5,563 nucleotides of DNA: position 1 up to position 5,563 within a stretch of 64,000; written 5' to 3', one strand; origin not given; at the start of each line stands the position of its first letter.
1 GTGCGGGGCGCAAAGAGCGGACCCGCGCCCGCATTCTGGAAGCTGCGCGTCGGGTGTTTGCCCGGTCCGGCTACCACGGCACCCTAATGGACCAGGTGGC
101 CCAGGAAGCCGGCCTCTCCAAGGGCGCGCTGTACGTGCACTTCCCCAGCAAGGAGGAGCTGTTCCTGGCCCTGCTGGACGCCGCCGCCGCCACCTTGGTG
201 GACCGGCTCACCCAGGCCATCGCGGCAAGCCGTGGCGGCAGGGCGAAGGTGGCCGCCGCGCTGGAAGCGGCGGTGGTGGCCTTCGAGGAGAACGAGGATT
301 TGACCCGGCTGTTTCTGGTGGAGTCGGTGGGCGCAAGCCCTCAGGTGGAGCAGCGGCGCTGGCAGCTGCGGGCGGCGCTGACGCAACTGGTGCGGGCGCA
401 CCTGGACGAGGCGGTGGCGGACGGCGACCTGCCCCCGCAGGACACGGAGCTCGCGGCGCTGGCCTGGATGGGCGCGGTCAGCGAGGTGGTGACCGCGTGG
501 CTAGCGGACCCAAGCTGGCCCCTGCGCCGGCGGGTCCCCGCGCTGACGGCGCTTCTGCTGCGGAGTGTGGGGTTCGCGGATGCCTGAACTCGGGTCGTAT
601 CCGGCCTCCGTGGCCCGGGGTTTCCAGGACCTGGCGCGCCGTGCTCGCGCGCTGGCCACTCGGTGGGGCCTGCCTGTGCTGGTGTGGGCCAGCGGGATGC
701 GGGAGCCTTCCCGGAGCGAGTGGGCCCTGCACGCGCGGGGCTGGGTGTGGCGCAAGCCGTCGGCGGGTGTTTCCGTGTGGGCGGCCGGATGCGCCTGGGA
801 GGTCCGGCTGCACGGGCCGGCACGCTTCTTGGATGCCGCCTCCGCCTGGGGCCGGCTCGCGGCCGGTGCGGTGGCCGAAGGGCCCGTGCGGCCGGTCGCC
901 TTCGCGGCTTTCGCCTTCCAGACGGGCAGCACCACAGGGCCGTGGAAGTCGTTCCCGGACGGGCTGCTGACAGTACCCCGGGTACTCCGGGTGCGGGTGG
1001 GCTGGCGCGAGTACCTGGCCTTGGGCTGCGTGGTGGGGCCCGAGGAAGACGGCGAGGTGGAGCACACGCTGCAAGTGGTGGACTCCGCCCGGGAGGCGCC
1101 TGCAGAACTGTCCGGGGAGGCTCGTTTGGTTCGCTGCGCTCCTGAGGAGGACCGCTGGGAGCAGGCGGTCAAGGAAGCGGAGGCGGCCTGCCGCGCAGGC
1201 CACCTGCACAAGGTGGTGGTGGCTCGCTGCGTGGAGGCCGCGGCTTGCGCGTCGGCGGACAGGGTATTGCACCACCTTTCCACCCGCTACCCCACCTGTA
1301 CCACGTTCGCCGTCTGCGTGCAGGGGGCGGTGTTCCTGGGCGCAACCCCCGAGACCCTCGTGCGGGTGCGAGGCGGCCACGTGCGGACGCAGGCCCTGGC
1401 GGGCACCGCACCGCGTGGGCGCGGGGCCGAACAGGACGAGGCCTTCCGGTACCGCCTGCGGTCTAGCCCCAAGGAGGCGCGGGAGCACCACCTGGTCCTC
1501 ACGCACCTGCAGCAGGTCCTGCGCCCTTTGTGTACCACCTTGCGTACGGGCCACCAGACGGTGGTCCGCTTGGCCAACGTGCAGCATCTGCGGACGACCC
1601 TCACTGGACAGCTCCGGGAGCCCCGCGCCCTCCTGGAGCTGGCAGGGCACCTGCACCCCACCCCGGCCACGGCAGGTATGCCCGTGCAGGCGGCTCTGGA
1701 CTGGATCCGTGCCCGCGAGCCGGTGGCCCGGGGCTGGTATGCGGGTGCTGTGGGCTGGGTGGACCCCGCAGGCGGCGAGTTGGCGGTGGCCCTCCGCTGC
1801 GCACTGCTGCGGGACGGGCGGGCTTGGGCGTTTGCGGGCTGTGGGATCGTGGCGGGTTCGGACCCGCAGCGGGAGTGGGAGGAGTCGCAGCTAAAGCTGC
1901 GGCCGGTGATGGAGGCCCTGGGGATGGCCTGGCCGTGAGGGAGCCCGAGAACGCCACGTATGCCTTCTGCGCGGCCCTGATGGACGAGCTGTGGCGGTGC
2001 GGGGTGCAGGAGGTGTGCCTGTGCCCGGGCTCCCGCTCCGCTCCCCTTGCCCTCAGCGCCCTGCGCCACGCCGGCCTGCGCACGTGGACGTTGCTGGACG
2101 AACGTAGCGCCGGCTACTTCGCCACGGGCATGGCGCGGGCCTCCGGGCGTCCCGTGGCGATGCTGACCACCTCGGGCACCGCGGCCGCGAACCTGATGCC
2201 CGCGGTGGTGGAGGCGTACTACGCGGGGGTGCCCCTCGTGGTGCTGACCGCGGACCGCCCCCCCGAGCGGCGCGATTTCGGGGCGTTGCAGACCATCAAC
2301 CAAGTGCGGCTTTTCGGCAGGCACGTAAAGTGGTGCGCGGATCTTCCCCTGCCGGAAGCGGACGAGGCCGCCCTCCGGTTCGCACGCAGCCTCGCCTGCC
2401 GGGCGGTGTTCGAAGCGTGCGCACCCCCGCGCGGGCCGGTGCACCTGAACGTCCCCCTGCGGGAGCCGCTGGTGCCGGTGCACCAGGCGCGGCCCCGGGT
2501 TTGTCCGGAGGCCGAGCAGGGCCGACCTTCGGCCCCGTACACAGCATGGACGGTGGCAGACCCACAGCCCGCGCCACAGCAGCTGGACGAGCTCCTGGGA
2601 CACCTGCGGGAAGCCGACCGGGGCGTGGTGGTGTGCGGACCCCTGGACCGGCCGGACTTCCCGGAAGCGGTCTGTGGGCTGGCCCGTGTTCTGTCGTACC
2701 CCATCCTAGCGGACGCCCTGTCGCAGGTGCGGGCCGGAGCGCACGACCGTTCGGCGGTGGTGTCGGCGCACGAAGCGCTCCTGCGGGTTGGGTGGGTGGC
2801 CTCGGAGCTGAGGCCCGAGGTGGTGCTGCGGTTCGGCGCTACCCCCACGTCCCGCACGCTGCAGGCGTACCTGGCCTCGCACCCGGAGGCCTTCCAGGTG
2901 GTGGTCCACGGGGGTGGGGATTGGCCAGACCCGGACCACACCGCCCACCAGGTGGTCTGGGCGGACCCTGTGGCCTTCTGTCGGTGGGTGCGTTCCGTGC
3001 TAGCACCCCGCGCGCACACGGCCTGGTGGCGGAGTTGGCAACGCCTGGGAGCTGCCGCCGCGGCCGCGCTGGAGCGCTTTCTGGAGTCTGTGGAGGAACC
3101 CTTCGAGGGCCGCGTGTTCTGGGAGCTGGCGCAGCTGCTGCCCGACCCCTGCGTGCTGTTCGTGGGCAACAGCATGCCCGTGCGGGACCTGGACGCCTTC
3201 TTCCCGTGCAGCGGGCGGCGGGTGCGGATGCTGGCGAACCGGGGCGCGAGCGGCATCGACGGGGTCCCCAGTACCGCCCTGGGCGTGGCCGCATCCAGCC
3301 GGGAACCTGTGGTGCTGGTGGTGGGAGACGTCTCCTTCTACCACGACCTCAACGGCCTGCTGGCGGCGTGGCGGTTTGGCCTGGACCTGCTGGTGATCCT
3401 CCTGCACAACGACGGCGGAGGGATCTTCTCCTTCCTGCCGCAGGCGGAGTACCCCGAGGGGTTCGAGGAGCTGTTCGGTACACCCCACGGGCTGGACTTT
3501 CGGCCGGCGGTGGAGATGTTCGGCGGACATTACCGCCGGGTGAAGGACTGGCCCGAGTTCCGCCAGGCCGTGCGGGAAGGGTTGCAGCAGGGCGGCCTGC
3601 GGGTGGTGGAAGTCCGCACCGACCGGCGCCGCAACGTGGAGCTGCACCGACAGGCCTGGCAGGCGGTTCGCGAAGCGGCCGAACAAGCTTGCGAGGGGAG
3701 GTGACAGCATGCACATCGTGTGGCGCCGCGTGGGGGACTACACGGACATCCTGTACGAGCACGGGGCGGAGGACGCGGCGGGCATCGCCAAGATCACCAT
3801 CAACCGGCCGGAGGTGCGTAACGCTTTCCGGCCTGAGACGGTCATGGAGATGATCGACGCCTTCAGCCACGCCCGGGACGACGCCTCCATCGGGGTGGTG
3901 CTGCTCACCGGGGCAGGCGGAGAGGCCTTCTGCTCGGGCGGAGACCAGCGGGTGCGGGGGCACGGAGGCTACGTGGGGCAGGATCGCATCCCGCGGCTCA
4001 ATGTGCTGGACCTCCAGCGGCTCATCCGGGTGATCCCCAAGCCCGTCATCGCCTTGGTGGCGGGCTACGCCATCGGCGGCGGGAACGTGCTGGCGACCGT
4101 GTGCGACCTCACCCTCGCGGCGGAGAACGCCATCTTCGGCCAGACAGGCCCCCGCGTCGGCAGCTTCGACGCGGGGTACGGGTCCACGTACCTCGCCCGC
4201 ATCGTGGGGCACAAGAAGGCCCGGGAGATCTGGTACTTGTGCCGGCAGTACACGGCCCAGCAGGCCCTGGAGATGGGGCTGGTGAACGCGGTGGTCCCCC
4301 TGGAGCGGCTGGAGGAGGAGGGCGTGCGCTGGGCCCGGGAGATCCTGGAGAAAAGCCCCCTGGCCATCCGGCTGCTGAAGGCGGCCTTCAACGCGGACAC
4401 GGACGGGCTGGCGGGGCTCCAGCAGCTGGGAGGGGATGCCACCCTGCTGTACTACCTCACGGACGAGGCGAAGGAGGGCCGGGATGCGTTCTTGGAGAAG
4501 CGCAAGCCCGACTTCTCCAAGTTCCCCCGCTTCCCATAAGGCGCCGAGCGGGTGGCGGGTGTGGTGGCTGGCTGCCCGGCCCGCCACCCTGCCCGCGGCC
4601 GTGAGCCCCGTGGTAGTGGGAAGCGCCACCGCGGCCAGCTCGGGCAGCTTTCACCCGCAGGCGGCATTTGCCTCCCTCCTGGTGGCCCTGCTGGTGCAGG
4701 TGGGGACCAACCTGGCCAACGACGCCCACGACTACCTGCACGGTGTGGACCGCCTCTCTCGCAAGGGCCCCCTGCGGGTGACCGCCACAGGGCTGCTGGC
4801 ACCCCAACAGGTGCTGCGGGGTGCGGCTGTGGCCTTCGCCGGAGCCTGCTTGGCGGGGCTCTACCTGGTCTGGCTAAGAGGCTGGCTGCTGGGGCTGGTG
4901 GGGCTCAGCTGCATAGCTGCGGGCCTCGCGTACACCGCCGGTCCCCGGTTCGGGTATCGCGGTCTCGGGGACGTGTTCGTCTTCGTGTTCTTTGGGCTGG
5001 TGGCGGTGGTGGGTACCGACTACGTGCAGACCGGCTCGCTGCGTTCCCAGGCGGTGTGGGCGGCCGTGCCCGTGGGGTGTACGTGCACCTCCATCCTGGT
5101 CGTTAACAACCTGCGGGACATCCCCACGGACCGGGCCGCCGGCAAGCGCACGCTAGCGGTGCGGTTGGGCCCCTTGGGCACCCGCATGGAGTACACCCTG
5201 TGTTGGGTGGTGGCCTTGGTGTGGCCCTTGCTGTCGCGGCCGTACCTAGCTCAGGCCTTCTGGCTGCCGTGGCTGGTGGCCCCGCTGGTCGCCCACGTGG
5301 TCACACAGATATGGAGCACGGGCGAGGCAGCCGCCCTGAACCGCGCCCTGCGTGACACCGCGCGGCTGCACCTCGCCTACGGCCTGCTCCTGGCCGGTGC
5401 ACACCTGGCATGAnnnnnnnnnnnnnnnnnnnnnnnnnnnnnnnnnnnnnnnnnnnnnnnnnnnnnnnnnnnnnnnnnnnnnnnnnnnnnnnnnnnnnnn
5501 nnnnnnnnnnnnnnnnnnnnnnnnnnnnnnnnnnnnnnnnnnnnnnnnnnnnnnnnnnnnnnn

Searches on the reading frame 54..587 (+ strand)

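Call 38: search_protein_families(library=pfam, proteins=[window:54-587:+], max_evalue=0.00001)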
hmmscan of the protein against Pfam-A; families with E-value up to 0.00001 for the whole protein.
window:54-587:+ (177 aa): 2 families
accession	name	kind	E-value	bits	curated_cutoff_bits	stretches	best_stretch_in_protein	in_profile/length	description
PF00440.29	TetR_N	-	1e-14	54.4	24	1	1-40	8-47/47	Bacterial regulatory proteins, tetR family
PF17932.6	TetR_C_24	-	7.7e-09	36.3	26.4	1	63-146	5-88/114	Tetracyclin repressor-like, C-terminal domain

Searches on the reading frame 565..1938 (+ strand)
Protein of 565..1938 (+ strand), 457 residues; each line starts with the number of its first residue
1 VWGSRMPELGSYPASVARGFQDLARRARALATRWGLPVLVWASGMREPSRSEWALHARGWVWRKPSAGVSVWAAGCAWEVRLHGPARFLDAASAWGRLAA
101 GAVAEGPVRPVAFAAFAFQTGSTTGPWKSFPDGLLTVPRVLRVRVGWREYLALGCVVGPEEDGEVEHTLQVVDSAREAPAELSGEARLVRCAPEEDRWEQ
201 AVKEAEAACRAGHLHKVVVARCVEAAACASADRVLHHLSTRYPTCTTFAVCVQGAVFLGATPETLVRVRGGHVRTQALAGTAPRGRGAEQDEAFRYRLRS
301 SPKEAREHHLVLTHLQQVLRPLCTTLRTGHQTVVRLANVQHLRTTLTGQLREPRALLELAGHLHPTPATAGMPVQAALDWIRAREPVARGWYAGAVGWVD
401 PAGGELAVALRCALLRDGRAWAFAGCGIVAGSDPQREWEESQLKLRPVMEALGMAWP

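Call 38: search_protein_families(library=pfam, proteins=[window:565-1938:+], max_evalue=0.00001)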
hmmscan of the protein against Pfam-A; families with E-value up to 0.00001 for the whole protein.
window:565-1938:+ (457 aa): 1 family
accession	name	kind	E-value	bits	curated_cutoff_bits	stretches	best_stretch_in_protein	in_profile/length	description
PF00425.24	Chorismate_bind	-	1.6e-72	244.6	27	1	195-444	2-257/257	chorismate binding enzyme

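Call 99: find_encoding_contigs(protein=window:565-1938:+, flank=10000, max_places=1)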
Protein window:565-1938:+ (457 aa): no gene with exactly this product is on record in the collection.

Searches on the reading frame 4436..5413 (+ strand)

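Call 38: search_protein_families(library=pfam, proteins=[window:4436-5413:+], max_evalue=0.00001)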
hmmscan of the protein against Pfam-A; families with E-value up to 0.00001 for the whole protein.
window:4436-5413:+ (325 aa): 1 family
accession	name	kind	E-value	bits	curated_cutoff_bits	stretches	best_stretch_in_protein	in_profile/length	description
PF01040.23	UbiA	-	7.8e-34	117.5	34.2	1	56-293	2-230/250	UbiA prenyltransferase family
